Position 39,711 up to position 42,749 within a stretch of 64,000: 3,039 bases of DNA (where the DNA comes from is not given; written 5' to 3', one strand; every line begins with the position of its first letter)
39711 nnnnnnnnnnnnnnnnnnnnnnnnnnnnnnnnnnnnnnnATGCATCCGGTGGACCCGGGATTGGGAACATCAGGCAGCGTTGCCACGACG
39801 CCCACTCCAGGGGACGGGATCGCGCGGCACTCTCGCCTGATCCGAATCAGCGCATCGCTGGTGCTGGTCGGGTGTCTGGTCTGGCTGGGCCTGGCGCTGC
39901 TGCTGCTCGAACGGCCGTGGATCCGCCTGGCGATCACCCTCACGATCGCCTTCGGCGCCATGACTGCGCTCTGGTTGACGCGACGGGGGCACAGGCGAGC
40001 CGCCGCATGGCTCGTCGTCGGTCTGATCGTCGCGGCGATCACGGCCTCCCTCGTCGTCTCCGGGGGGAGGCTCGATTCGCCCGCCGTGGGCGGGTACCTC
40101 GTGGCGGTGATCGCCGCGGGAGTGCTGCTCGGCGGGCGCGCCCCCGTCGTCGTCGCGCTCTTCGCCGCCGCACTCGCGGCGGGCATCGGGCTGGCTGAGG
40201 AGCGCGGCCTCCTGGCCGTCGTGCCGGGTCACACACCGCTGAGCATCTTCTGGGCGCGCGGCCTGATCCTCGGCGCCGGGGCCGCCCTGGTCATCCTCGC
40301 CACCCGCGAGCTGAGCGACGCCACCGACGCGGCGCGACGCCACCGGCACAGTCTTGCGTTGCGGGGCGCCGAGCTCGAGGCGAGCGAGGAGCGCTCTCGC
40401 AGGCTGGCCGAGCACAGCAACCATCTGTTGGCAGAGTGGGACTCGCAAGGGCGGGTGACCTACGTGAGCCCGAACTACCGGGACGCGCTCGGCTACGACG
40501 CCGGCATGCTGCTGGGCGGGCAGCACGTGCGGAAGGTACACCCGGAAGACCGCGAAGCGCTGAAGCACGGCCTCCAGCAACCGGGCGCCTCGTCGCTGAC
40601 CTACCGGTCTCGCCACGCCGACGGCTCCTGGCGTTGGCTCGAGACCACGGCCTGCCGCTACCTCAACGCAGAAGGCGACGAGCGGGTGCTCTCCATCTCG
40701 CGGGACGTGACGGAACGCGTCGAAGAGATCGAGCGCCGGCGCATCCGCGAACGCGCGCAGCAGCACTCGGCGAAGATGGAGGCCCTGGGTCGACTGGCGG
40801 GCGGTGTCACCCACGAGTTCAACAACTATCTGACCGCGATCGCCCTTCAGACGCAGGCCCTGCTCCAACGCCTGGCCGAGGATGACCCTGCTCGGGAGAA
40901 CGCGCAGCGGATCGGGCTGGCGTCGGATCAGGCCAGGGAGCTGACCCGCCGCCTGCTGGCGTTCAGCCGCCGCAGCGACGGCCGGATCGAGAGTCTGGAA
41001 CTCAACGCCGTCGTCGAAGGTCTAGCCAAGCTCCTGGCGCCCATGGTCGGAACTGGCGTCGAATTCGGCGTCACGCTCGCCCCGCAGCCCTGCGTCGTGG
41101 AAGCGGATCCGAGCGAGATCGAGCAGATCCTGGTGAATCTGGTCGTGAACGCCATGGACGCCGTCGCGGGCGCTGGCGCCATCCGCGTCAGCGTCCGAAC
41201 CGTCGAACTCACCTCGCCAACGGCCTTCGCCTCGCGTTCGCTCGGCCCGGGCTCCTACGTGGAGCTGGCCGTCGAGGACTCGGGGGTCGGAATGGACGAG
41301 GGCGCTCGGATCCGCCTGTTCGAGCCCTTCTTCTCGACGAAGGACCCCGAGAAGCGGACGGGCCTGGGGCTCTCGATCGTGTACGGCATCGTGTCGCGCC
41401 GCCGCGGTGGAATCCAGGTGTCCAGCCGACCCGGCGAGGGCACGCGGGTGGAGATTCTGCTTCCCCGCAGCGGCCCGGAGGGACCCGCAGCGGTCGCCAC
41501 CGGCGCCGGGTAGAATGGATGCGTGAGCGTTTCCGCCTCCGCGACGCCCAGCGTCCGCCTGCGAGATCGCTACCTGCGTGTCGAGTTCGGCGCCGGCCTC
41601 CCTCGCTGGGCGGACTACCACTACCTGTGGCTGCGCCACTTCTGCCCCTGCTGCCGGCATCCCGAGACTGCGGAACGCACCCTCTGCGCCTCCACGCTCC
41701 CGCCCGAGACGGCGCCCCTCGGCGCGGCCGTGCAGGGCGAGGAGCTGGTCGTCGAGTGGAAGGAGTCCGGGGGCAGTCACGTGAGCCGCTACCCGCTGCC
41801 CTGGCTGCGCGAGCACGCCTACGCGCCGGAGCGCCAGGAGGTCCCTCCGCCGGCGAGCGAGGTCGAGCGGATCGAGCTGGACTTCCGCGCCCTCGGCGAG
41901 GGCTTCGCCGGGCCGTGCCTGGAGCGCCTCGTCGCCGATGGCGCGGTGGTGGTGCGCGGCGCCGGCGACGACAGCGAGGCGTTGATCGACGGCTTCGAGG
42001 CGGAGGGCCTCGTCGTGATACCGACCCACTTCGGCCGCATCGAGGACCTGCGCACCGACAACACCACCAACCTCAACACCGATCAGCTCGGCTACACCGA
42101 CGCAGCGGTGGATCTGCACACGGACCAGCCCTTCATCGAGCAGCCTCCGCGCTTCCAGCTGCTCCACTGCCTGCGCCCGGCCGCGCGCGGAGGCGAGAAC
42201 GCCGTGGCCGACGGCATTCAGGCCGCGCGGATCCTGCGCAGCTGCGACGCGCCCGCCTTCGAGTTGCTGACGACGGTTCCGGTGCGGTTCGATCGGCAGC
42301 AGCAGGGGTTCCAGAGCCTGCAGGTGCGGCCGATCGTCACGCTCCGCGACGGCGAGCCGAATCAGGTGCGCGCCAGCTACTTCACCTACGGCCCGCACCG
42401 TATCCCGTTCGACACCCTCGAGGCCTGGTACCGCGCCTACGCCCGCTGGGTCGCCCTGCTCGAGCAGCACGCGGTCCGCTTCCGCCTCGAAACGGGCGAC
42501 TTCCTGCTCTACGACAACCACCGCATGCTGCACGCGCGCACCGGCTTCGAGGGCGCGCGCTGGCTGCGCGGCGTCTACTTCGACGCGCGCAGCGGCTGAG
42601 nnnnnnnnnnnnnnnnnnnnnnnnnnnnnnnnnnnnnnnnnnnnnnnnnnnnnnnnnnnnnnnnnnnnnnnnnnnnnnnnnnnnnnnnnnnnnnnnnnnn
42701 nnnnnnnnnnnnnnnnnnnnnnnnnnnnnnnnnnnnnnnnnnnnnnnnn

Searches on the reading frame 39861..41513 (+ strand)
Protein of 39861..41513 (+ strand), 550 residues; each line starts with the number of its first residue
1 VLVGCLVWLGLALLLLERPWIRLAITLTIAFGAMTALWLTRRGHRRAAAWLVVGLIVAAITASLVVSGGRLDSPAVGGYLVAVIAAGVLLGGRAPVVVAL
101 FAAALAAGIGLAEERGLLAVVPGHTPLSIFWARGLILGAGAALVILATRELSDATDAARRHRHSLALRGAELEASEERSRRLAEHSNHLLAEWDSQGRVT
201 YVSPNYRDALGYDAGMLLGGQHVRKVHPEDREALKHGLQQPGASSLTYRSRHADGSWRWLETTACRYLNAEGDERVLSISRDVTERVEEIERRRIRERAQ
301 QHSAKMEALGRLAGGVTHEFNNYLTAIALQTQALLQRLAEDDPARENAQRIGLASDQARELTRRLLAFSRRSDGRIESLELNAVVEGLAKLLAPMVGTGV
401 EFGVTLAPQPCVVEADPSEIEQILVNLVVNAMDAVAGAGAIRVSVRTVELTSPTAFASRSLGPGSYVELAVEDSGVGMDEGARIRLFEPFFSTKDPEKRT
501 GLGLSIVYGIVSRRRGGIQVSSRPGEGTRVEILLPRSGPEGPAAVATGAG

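Call 118: search_protein_families(library=pfam, proteins=[window:39861-41513:+], max_evalue=0.0001)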
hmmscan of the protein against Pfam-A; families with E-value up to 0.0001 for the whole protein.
window:39861-41513:+ (550 aa): 6 families
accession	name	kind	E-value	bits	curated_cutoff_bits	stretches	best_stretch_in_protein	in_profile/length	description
PF02518.31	HATPase_c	-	1.1e-20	74.5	26.4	1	416-536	2-109/111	Histidine kinase-, DNA gyrase B-, and HSP90-like ATPase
PF08447.18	PAS_3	-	9.1e-12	45.5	25.6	1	200-272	2-80/89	PAS fold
PF08448.16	PAS_4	-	9.2e-12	45.6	23.1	1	184-287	2-109/110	PAS fold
PF00989.32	PAS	-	7.5e-09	36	22.6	1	180-281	4-111/113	PAS fold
PF00512.31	HisKA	-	2.3e-07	31.2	26.9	1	309-373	2-65/66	His Kinase A (phospho-acceptor) domain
PF13426.13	PAS_9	-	1.6e-06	28.7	27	1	194-285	8-103/103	PAS domain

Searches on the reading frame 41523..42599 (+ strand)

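Call 118: search_protein_families(library=pfam, proteins=[window:41523-42599:+], max_evalue=0.0001)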
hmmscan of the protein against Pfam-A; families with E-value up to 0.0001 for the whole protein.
window:41523-42599:+ (358 aa): 2 families
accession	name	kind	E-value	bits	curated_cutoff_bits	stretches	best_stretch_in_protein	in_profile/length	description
PF02668.22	TauD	-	1.3e-38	133.9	27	1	134-352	31-267/267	Taurine catabolism dioxygenase TauD, TfdA family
PF06155.17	GBBH-like_N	-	3.5e-05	24.9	22.8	0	14-96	6-85/85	Gamma-butyrobetaine hydroxylase-like, N-terminal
